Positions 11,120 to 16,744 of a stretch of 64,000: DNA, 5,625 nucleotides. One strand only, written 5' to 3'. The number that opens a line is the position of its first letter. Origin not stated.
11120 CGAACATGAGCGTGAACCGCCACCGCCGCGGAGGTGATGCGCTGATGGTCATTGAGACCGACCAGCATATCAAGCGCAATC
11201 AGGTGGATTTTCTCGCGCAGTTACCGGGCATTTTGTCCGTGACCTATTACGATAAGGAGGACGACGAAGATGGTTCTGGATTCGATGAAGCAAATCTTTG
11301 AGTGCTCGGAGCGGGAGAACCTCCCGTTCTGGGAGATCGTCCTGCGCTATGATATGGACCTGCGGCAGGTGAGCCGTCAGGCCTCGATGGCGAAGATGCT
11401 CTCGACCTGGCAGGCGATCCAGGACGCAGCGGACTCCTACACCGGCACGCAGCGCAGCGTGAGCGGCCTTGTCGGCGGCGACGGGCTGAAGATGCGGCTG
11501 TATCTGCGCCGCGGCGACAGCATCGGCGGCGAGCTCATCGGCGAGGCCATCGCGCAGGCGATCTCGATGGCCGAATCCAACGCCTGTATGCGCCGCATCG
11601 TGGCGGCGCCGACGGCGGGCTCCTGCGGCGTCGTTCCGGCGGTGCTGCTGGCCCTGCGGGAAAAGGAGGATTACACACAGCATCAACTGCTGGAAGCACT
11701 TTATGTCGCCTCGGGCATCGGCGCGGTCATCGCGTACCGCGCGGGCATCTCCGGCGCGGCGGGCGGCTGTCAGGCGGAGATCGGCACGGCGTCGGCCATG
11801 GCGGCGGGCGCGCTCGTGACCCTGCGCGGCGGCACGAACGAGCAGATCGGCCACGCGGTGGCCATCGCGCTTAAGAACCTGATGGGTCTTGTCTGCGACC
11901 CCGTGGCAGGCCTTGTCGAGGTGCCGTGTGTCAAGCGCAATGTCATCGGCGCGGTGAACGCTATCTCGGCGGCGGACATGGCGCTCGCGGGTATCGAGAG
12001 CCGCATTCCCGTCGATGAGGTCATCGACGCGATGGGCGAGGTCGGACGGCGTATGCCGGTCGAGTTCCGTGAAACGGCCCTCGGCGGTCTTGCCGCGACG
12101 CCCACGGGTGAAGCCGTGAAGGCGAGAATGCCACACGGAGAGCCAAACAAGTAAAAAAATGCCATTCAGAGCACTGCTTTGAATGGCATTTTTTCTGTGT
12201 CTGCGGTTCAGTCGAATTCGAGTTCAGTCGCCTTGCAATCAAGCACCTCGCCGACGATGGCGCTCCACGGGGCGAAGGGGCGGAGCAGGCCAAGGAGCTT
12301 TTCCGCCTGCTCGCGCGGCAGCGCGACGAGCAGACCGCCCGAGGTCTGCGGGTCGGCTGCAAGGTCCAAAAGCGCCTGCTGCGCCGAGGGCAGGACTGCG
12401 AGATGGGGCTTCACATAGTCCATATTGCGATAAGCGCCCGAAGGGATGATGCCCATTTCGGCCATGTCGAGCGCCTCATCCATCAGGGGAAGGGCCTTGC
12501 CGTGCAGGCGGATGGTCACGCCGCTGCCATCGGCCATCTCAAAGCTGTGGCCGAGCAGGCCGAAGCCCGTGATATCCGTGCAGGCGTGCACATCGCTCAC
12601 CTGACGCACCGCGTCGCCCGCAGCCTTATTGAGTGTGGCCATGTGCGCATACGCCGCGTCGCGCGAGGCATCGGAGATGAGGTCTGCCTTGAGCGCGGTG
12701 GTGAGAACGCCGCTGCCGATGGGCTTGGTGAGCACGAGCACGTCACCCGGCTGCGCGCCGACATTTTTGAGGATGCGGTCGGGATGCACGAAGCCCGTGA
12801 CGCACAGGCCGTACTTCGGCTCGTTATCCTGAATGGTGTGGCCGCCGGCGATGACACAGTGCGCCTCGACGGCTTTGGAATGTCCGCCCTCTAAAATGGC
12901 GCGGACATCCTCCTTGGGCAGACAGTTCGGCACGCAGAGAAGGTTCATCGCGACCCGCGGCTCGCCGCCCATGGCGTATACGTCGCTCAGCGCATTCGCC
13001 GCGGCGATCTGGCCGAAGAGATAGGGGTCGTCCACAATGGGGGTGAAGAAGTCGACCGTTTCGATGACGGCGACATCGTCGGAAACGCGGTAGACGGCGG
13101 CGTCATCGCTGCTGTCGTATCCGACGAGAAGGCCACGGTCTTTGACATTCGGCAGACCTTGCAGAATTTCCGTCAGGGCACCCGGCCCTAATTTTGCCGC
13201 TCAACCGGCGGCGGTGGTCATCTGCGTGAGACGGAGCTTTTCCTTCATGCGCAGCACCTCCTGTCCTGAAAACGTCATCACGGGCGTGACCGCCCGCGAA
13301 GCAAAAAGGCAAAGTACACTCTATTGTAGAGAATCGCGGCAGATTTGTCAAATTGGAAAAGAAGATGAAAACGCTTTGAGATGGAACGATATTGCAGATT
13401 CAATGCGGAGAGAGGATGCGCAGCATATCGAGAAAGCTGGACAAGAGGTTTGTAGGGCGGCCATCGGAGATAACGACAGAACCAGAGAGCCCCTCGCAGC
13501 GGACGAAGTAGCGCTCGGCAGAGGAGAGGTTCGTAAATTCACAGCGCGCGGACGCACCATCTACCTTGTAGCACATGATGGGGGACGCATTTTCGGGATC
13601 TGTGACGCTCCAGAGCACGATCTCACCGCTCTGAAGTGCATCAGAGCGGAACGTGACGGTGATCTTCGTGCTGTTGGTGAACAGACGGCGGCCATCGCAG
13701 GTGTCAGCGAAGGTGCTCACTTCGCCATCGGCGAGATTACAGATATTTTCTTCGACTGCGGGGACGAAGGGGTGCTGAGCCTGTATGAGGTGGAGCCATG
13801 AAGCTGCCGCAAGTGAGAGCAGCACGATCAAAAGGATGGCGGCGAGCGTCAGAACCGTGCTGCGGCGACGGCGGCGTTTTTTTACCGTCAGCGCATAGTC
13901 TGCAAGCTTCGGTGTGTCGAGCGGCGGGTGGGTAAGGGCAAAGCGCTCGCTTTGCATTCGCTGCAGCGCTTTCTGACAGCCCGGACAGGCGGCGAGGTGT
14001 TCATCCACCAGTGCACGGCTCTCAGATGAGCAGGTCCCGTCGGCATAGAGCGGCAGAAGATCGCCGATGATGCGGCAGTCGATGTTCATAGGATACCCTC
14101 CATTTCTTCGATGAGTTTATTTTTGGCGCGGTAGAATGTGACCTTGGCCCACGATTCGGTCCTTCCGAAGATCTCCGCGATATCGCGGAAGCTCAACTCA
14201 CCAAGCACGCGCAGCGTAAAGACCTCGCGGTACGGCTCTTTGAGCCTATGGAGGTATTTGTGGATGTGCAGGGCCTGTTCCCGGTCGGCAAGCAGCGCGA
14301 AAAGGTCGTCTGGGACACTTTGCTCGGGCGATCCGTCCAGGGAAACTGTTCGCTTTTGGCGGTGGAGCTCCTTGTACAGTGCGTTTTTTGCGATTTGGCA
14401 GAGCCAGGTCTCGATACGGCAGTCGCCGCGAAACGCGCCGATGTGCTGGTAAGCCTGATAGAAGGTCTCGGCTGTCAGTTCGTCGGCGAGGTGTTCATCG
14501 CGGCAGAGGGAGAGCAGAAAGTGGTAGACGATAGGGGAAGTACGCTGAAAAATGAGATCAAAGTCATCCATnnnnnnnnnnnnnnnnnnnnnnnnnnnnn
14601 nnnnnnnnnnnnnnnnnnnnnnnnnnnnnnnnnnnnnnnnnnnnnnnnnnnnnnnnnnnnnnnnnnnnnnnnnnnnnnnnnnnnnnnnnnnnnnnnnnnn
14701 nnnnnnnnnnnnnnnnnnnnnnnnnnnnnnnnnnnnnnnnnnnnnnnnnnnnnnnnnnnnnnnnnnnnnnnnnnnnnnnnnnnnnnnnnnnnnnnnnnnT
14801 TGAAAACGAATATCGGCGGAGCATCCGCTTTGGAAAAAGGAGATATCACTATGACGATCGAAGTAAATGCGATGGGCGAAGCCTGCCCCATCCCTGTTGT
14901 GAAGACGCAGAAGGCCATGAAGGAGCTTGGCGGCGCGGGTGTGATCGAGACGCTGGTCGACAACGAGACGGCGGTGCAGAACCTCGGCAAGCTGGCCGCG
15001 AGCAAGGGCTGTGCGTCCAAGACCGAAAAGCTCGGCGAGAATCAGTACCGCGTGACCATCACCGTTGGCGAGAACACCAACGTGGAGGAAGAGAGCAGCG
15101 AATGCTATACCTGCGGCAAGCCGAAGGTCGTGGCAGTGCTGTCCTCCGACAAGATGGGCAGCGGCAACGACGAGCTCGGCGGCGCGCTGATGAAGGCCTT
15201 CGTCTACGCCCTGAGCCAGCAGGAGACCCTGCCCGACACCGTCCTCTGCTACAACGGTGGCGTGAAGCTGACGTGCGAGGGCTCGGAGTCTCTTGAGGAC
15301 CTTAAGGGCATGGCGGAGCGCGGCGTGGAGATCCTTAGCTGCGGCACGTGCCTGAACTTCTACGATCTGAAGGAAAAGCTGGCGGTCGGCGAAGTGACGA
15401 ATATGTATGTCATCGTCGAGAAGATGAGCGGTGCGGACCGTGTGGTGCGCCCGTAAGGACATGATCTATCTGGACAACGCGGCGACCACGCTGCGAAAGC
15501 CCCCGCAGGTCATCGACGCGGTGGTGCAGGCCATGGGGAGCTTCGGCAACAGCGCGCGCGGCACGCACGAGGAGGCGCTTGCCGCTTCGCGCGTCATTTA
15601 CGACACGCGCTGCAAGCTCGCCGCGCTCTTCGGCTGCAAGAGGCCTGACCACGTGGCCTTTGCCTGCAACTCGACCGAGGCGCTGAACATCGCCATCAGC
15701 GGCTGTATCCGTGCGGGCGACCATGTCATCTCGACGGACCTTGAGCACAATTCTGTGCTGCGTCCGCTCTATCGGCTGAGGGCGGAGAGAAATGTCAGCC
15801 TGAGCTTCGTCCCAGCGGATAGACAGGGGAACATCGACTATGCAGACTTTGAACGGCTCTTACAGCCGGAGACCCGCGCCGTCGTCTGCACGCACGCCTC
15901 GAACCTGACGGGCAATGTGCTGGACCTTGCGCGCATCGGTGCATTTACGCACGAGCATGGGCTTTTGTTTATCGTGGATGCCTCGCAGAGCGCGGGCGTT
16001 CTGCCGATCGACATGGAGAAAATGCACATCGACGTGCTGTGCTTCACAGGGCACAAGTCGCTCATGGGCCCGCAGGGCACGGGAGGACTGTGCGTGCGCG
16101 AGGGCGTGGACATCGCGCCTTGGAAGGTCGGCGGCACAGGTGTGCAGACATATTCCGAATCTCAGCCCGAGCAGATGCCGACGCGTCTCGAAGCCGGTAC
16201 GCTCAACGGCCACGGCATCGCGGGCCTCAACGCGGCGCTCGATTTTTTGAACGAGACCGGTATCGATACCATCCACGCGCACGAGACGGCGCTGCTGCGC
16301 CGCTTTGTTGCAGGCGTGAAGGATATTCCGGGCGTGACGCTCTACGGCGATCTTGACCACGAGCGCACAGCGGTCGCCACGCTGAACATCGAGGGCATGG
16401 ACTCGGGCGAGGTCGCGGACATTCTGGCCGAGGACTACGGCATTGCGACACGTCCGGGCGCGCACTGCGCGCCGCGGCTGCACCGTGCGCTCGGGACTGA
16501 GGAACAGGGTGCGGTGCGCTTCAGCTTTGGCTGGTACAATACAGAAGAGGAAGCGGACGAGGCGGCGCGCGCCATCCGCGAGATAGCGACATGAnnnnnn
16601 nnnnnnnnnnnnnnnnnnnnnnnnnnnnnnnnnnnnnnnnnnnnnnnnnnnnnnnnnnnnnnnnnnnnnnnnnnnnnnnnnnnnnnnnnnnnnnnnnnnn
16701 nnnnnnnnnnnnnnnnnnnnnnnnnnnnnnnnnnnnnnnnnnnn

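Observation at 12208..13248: selD is itself a selenoprotein: in-frame UGA at 13201..13203 hidden from ORF calling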

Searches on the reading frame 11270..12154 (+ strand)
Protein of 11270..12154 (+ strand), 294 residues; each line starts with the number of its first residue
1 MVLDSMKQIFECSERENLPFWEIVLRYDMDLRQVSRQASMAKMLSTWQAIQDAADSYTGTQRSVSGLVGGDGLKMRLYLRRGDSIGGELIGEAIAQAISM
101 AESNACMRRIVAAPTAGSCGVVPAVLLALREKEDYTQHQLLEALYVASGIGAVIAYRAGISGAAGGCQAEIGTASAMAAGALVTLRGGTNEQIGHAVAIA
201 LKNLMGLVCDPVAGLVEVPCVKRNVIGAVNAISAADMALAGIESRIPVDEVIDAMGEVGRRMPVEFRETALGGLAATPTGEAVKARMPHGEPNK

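Call 11: search_protein_families(library=pfam, proteins=[window:11270-12154:+])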
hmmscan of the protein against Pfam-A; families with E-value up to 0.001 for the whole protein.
window:11270-12154:+ (294 aa): 1 family
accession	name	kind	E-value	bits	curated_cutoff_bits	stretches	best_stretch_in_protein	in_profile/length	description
PF03313.21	SDH_alpha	-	7.1e-85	285.2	26.4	1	16-275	2-260/260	Serine dehydratase alpha chain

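Call 21: find_encoding_contigs(protein=window:11270-12154:+, flank=10000, max_places=6)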
Protein window:11270-12154:+ (294 aa): 10 contigs read that carry it; 6 places shown.
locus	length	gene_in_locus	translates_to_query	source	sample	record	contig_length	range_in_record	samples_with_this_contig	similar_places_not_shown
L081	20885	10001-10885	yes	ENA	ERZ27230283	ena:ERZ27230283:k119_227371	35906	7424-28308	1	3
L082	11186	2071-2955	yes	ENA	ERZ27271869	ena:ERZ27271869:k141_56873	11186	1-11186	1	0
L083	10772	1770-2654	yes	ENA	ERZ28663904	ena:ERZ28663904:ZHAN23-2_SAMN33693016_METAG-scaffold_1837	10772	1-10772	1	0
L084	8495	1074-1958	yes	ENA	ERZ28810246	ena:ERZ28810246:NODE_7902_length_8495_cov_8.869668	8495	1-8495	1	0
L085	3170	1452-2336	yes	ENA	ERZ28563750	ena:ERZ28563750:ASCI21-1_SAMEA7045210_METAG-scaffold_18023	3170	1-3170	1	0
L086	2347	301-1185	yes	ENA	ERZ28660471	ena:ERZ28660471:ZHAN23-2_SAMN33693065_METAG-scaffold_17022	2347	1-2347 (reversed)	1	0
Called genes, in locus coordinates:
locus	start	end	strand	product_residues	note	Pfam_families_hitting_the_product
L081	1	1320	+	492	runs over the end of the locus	PF00672:HAMP, PF14501:HATPase_c_5 (faint), PF00512:HisKA, PF02518:HATPase_c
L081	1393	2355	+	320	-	PF07136:DUF1385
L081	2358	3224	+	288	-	PF17827:PrmC_N, PF03602:Cons_hypoth95, PF05175:MTS, PF10294:Methyltransf_16 (weak), PF13649:Methyltransf_25 (weak)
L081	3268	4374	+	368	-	PF00154:RecA_N, PF08423:Rad51, PF06745:ATPase (weak), PF01637:ATPase_2 (weak), PF13479:AAA_24 (faint), PF27531:MT3502_N (weak), PF21096:RecA_C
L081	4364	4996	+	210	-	PF21982:RecX_HTH1 (weak), PF02631:RecX_HTH2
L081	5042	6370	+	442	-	PF00919:UPF0004, PF04055:Radical_SAM, PF18693:TRAM_2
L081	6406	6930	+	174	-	PF01066:CDP-OH_P_transf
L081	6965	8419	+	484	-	PF01406:tRNA-synt_1e, PF09334:tRNA-synt_1g (faint), PF23493:CysS_C (weak)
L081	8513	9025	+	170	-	-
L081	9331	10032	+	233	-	PF03315:SDH_beta, PF01842:ACT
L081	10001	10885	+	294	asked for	PF03313:SDH_alpha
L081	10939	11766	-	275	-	PF00586:AIRS, PF02769:AIRS_C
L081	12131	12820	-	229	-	PF13490:zf-HC2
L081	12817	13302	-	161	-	PF04542:Sigma70_r2, PF08281:Sigma70_r4_2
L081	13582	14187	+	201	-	PF01206:TusA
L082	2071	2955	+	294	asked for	PF03313:SDH_alpha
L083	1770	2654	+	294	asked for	PF03313:SDH_alpha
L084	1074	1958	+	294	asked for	PF03313:SDH_alpha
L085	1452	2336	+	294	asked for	PF03313:SDH_alpha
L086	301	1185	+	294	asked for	PF03313:SDH_alpha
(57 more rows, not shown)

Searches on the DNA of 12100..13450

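Call 54: search_rna_families(source=window, start=12100, end=13450, threshold=evalue, max_evalue=10)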
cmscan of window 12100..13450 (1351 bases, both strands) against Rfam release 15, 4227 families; matches with E-value up to 10: 12.
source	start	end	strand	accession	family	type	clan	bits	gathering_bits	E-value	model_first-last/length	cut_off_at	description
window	12138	12197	+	RF00616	LhrC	Gene; sRNA;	CL00114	20.5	110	3.3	1-111/111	no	Listeria LhrC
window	12131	12202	-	RF01742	lactis-plasmid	Gene; sRNA;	-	19.9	70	3.5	1-106/106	no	lactis-plasmid RNA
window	12151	12197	+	RF03498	mir-3145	Gene; miRNA;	-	18.8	98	1.7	1-84/84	no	mir-3145 microRNA precursor family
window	12156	12192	+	RF03361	mir-3136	Gene; miRNA;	-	18.4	86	1.6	1-78/78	no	mir-3136 microRNA precursor family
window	12147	12200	+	RF00750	mir-458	Gene; miRNA;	-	17.4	59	2.4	1-78/78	no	mir-458 microRNA precursor family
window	12152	12194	-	RF04118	MIR9481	Gene; miRNA;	-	17.1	130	2.3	1-135/135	no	MIR9481 microRNA precursor family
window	13050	13119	+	RF04114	MIR4374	Gene; miRNA;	-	16.6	105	3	1-119/119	no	MIR4374 microRNA precursor family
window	13078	13137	+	RF02276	Hammerhead_II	Gene; ribozyme;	CL00010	16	37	4.7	1-66/66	no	Hammerhead ribozyme (type II)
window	12587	12632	+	RF00294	snoTBR17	Gene; snRNA; snoRNA; CD-box;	-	15.9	40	0.71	1-119/119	no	Small nucleolar RNA TBR17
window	13254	13286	-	RF00151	SNORD58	Gene; snRNA; snoRNA; CD-box;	CL00064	15.6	42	5.9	1-65/65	no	Small nucleolar RNA SNORD58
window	12154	12194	+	RF04282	mir-507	Gene; miRNA;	CL00136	15.5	79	7.2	20-63/82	no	mir-507 microRNA precursor family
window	12144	12204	-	RF04139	MIR841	Gene; miRNA;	-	15.3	200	4.8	1-212/212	no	MIR841 microRNA precursor family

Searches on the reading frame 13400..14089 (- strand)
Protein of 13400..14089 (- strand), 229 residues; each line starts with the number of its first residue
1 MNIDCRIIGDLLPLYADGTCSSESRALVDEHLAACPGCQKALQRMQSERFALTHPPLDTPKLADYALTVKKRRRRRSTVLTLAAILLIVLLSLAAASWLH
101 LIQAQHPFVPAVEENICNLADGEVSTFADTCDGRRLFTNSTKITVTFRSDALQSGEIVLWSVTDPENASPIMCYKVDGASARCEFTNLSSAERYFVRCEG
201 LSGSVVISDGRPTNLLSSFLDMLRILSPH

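Call 11: search_protein_families(library=pfam, proteins=[window:13400-14089:-])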
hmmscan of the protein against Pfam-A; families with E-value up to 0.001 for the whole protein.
window:13400-14089:- (229 aa): 1 family
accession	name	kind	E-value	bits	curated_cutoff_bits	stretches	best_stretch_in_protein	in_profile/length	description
PF13490.11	zf-HC2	-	1.4e-12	47.9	22.2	1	5-39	1-35/35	Putative zinc-finger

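Call 26: search_protein_families(library=ncbifam, proteins=[window:13400-14089:-])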
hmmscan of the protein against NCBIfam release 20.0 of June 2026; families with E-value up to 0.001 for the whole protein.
window:13400-14089:- (229 aa): 5 families
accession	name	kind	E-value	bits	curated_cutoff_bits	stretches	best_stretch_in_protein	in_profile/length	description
NF052375.1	antisigma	equivalog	1.1e-05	25.6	100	0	11-100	1-109/217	anti-sigma factor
NF010501.0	PRK13920.1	subfamily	1.6e-05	24.6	225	1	9-104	5-105/213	putative anti-sigmaE protein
TIGR03988.1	antisig_RsrA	equivalog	0.0002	21.4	62.5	1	4-43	1-40/77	mycothiol system anti-sigma-R factor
NF052368.1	antisigmaE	subfamily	0.00033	20.4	50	1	3-43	2-42/48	anti-sigma factor family protein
TIGR02451.1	anti_sig_ChrR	subfamily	0.00098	19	124.5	0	10-49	6-45/216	ChrR family anti-sigma-E factor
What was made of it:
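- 13400..14571 (-): ECF sigma factor (14086..14571) and zf-HC2 anti-sigma factor (13400..14089). They lie directly upstream of selD on the same strand and are specific to this lineage. Pfam and NCBIfam hits (calls 11, 26).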

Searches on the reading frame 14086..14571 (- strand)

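Call 11: search_protein_families(library=pfam, proteins=[window:14086-14571:-])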
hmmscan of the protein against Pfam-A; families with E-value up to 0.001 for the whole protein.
window:14086-14571:- (161 aa): 3 families
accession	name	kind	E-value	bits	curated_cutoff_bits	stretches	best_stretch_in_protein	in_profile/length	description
PF04542.20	Sigma70_r2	-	7.9e-13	48.4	24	1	8-75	2-71/71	Sigma-70 region 2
PF08281.18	Sigma70_r4_2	-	1.4e-11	44.3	25.7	1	103-153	4-54/54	Sigma-70, region 4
PF04545.22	Sigma70_r4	-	0.00096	19.1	24.1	0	107-143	2-38/50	Sigma-70, region 4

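Call 26: search_protein_families(library=ncbifam, proteins=[window:14086-14571:-])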
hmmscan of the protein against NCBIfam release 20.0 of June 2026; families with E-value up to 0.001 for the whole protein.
window:14086-14571:- (161 aa): 67 families (the best 25 are shown)
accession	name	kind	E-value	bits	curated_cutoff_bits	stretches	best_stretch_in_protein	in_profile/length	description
TIGR02950.1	SigM_subfam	subfamily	2.1e-26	92.7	147.95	1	6-155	4-156/159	RNA polymerase sigma factor, SigM family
NF008888.0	PRK11922.1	equivalog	2.3e-22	79.8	204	1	4-158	32-197/231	RNA polymerase sigma factor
TIGR02937.1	sigma70-ECF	superfamily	1.1e-21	77.1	42.9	1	4-156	3-164/165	sigma-70 family RNA polymerase sigma factor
NF009166.1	PRK12513.1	equivalog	1.7e-21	76.8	206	1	3-156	23-185/193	RNA polymerase sigma factor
NF007216.0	PRK09638.1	equivalog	6.2e-19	68.4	194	1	4-158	20-175/180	RNA polymerase sigma factor SigY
NF007226.0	PRK09644.1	equivalog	4.4e-17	62.6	199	1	13-154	12-154/166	RNA polymerase sigma factor SigM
NF009168.0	PRK12515.1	subfamily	2.2e-16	59.9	236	1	6-157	26-179/189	RNA polymerase sigma factor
TIGR02985.1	Sig70_bacteroi1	subfamily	1.5e-15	57.8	126.4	1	3-153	2-158/162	RNA polymerase sigma-70 factor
NF007220.0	PRK09639.1-5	equivalog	1.8e-15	57.2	260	1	4-158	5-165/181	RNA polymerase sigma factor SigX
NF058625.1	sigma_PG0214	equivalog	2.2e-15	56.8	130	1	3-158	5-162/170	GFO_1088 family ECF-type sigma factor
NF009170.0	PRK12517.1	subfamily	3.4e-15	56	197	1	11-158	32-177/188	RNA polymerase sigma factor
TIGR02984.1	Sig-70_plancto1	subfamily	1.1e-14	54.4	183.75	1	33-155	42-186/189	RNA polymerase sigma-70 factor, Planctomycetaceae-specific subfamily 1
NF009185.0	PRK12533.1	equivalog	1.7e-14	54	248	1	22-134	49-170/231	RNA polymerase sigma factor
NF006930.0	PRK09415.1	subfamily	1.9e-14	53.9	198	1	10-158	24-176/179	RNA polymerase factor sigma C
TIGR02989.1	Sig-70_gvs1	subfamily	2.3e-14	53.6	124.55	1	4-154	3-155/158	RNA polymerase sigma-70 factor, Rhodopirellula/Verrucomicrobium family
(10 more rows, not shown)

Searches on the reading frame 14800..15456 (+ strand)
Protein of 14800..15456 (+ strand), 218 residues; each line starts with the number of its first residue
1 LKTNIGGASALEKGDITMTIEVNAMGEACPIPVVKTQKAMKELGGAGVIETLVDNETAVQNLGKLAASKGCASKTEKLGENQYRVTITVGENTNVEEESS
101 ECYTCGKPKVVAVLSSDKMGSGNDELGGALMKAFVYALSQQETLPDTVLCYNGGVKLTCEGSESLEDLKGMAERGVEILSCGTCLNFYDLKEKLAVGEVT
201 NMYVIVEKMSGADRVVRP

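Call 11: search_protein_families(library=pfam, proteins=[window:14800-15456:+])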
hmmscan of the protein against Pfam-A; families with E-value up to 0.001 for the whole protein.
window:14800-15456:+ (218 aa): 1 family
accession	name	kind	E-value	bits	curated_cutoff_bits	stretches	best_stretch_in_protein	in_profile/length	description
PF01206.22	TusA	-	8.4e-17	61.2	28.6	1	20-88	1-69/70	Sulfurtransferase TusA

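Call 26: search_protein_families(library=ncbifam, proteins=[window:14800-15456:+])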
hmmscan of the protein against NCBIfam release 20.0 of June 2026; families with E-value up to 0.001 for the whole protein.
window:14800-15456:+ (218 aa): 2 families
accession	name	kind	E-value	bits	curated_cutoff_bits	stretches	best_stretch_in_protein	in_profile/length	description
TIGR03527.1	selenium_YedF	equivalog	2e-65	220.3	110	1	22-218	1-194/194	sulfurtransferase-like selenium metabolism protein YedF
NF008242.0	PRK11018.1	equivalog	3.4e-06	26.6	79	1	16-70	5-59/78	sulfurtransferase-like selenium metabolism protein YedF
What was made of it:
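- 14800..15456 (+): yedF (TusA-domain selenium metabolism protein). Public gene calls start it at about 14851 (201 aa). TIGR03527 scores 220 bits (call 26).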

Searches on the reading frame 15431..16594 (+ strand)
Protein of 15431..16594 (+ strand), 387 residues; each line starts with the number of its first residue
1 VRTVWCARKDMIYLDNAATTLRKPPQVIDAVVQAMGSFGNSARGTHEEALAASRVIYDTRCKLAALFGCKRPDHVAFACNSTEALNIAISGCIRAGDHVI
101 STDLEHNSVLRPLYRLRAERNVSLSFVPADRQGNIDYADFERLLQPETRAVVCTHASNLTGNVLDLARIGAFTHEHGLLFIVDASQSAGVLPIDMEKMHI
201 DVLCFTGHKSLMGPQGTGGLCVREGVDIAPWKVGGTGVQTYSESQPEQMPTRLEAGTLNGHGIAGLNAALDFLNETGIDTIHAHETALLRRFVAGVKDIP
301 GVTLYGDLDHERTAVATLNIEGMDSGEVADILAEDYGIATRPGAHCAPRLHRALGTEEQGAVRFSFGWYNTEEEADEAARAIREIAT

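Call 11: search_protein_families(library=pfam, proteins=[window:15431-16594:+])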
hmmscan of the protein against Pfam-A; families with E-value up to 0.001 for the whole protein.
window:15431-16594:+ (387 aa): 5 families
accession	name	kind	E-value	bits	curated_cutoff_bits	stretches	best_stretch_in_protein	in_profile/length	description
PF00266.25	Aminotran_5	-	4.8e-90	302.6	21.5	1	12-376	1-369/371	Aminotransferase class-V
PF01041.23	DegT_DnrJ_EryC1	-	1.4e-10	41.3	19.8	1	73-193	40-155/360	DegT/DnrJ/EryC1/StrS aminotransferase family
PF01053.26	Cys_Met_Meta_PP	-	1.7e-10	40.4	27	1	76-213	70-202/381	Cys/Met metabolism PLP-dependent enzyme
PF01212.27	Beta_elim_lyase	-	1.9e-06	27.9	27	1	47-223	25-212/288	Beta-eliminating lyase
PF00464.25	SHMT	-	1e-05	24.8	27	1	66-271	78-291/399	Serine hydroxymethyltransferase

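Call 26: search_protein_families(library=ncbifam, proteins=[window:15431-16594:+])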
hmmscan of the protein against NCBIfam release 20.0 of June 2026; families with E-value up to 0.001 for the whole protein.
window:15431-16594:+ (387 aa): 57 families (the best 25 are shown)
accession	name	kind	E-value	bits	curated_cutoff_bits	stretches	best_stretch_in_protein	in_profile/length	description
TIGR01977.1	am_tr_V_EF2568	hypoth_equivalog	2.5e-129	431.6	377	1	12-385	1-376/376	cysteine desulfurase family protein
NF040779.1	Sec_lyase_SclA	exception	2.5e-110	368.9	525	1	12-385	1-376/378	selenocysteine lyase SclA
TIGR01979.1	sufS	subfamily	5.1e-79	266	475.1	1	9-385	17-398/403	SufS family cysteine desulfurase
NF041166.1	f2_encap_cargo1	exception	3.8e-69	234.4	800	1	9-384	244-622/623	family 2A encapsulin nanocompartment cargo protein cysteine desulfurase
TIGR01976.1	am_tr_V_VC1184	hypoth_equivalog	6.6e-56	190.3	352.35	1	9-381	17-400/401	cysteine desulfurase-like protein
NF006791.0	PRK09295.1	equivalog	4.5e-54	184.1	661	1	9-385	22-401/406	cysteine desulfurase SufS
NF008126.0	PRK10874.1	equivalog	7.4e-52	176.8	607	1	8-383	17-393/401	cysteine desulfurase CsdA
TIGR03392.1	FeS_syn_CsdA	equivalog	2.8e-51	174.9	493.6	1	9-383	15-390/398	cysteine desulfurase CsdA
TIGR03402.1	FeS_nifS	equivalog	3.1e-51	174.3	530.75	1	12-385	1-369/379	cysteine desulfurase NifS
NF010611.0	PRK14012.1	equivalog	7.5e-45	153.6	548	1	11-384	6-377/406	IscS subfamily cysteine desulfurase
TIGR03235.1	DNA_S_dndA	equivalog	2.5e-44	152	480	1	13-346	1-324/353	cysteine desulfurase DndA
TIGR02006.1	IscS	equivalog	1.7e-40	139.3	643.2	1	11-383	4-372/402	IscS subfamily cysteine desulfurase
TIGR03403.1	nifS_epsilon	equivalog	1.6e-33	116.1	587.7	1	12-384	1-371/382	NifS family cysteine desulfurase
NF002806.0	PRK02948.1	subfamily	2e-33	115.9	304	1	11-385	1-371/381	IscS subfamily cysteine desulfurase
TIGR04343.1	egtE_PLP_lyase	equivalog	3.1e-22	78.9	400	1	12-347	15-339/370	ergothioneine biosynthesis PLP-dependent enzyme EgtE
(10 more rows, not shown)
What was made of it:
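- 15431..16594 (+): Class V PLP enzyme of the cysteine desulfurase / selenocysteine-lyase (SclA-like) family. NF040779 SclA scores 368.9 bits, below its 525 cutoff (call 26).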
